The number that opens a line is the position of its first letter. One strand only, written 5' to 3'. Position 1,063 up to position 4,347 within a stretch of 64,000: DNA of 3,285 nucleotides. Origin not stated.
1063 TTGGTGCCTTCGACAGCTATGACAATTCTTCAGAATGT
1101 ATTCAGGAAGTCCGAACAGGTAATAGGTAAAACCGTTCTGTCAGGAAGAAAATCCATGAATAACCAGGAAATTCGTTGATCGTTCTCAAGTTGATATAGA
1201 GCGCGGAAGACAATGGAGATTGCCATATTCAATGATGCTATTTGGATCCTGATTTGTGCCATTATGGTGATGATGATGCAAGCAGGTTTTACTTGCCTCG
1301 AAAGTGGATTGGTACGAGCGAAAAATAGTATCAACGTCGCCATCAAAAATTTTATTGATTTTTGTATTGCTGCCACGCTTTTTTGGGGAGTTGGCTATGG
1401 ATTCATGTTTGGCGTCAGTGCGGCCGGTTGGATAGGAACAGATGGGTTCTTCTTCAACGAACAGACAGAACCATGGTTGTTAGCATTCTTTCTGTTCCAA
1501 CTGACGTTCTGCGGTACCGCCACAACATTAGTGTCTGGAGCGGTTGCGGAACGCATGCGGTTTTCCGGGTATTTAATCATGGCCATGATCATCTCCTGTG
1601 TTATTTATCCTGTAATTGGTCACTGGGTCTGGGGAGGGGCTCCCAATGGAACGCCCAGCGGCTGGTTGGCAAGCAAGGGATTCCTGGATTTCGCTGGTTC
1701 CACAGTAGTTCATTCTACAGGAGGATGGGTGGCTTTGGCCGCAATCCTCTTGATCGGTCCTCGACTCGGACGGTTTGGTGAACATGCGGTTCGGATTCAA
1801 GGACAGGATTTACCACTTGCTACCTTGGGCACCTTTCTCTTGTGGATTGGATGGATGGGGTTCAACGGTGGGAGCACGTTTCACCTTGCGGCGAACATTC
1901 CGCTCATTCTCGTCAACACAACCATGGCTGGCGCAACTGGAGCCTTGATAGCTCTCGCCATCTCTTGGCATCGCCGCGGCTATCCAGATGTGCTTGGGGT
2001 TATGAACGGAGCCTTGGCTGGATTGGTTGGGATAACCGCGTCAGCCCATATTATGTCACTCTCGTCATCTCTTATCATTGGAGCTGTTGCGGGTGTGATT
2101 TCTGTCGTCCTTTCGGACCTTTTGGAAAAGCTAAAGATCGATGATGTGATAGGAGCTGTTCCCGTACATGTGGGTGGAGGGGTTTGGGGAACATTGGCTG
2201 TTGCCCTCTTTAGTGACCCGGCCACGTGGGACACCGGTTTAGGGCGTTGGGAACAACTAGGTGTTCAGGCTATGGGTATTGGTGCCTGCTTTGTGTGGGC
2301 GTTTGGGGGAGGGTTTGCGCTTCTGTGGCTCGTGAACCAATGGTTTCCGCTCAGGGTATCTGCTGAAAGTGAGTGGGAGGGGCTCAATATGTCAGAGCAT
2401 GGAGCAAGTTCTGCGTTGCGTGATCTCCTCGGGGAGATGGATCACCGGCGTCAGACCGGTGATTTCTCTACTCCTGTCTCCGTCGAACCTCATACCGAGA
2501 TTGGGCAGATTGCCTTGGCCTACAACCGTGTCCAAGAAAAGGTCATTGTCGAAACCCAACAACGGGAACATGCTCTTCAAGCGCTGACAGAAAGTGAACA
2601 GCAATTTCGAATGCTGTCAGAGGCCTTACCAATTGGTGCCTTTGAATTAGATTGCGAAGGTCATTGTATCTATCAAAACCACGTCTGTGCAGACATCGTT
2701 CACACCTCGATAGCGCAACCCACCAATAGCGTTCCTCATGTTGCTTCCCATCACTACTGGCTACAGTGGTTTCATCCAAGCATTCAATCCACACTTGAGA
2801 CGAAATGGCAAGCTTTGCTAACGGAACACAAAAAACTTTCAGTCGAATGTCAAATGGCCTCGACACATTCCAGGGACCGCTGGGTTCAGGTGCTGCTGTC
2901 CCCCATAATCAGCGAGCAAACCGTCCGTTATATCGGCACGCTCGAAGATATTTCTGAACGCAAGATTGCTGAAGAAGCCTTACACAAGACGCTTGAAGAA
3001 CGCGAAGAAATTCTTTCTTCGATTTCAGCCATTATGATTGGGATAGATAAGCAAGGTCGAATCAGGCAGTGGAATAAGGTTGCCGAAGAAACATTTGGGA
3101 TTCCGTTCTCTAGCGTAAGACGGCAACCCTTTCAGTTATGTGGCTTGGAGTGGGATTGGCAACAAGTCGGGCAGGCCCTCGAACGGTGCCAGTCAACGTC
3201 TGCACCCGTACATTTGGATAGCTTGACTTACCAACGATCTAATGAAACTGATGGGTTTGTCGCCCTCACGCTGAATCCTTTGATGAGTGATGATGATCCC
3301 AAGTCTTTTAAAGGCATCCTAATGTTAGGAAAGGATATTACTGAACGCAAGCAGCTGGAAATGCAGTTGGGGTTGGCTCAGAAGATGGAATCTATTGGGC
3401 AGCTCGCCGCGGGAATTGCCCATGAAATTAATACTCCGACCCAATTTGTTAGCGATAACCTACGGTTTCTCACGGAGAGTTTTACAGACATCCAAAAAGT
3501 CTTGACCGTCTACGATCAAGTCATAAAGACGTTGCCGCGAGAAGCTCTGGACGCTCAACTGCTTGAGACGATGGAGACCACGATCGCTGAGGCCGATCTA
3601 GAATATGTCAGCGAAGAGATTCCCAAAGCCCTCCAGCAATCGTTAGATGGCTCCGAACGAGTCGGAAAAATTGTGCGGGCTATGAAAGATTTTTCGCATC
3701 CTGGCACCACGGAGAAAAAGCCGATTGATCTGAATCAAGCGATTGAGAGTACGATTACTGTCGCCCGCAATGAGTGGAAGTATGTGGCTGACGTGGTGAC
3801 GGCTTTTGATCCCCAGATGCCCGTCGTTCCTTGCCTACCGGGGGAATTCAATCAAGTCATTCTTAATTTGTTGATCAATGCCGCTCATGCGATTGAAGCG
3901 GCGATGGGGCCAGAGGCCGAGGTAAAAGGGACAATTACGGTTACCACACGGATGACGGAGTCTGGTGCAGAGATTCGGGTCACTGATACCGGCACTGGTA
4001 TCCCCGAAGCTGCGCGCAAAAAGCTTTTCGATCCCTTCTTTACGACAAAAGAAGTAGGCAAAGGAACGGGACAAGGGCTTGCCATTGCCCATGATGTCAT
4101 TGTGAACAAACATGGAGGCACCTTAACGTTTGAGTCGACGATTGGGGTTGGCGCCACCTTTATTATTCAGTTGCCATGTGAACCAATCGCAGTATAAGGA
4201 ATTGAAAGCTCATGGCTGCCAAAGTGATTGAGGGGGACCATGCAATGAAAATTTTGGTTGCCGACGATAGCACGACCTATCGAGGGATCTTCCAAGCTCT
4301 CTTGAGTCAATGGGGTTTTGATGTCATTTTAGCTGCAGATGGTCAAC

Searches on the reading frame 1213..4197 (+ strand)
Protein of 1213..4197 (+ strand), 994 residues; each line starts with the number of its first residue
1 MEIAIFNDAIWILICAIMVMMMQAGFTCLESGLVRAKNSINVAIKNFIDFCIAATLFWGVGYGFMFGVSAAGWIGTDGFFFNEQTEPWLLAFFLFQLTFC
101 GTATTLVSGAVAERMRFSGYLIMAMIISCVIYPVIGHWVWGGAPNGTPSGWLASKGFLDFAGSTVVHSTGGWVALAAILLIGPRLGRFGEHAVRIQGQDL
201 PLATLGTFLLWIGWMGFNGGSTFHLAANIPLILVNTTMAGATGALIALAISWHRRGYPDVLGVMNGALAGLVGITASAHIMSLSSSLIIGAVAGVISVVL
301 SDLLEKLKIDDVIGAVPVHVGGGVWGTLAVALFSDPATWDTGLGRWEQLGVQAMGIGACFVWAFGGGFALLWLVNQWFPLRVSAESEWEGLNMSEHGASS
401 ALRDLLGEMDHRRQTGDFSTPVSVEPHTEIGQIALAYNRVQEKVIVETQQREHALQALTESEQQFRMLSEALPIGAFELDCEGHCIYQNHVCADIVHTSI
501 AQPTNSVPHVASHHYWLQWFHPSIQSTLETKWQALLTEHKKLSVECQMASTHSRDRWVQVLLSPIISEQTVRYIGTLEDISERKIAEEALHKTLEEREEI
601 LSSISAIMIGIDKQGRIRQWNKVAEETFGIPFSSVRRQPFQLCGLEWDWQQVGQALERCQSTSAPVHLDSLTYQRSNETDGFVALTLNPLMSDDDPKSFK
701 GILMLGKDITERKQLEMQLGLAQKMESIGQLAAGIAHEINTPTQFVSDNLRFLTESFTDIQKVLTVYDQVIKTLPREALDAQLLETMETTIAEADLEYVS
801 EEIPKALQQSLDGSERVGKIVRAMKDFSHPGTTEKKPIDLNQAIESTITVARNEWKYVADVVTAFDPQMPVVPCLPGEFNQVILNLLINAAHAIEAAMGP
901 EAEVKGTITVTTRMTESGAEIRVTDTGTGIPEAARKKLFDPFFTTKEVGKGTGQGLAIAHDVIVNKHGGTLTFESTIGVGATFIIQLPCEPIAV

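Call 18: search_protein_families(library=pfam, proteins=[window:1213-4197:+])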
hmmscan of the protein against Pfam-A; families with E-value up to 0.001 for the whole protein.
window:1213-4197:+ (994 aa): 6 families
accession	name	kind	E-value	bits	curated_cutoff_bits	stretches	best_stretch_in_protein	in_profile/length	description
PF00909.26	Ammonium_transp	-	1.2e-119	400.1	23.2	1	10-399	1-397/399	Ammonium Transporter Family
PF02518.31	HATPase_c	-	4.5e-22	79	26.4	1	879-990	6-110/111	Histidine kinase-, DNA gyrase B-, and HSP90-like ATPase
PF08448.16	PAS_4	-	8.1e-13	49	23.1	2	602-714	2-110/110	PAS fold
PF00989.32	PAS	-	2.4e-09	37.7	22.6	1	595-636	1-42/113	PAS fold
PF13426.13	PAS_9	-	2.9e-06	27.9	27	0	606-711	3-103/103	PAS domain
PF13188.13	PAS_8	-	0.00011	22.3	21.8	0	605-640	12-43/65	PAS domain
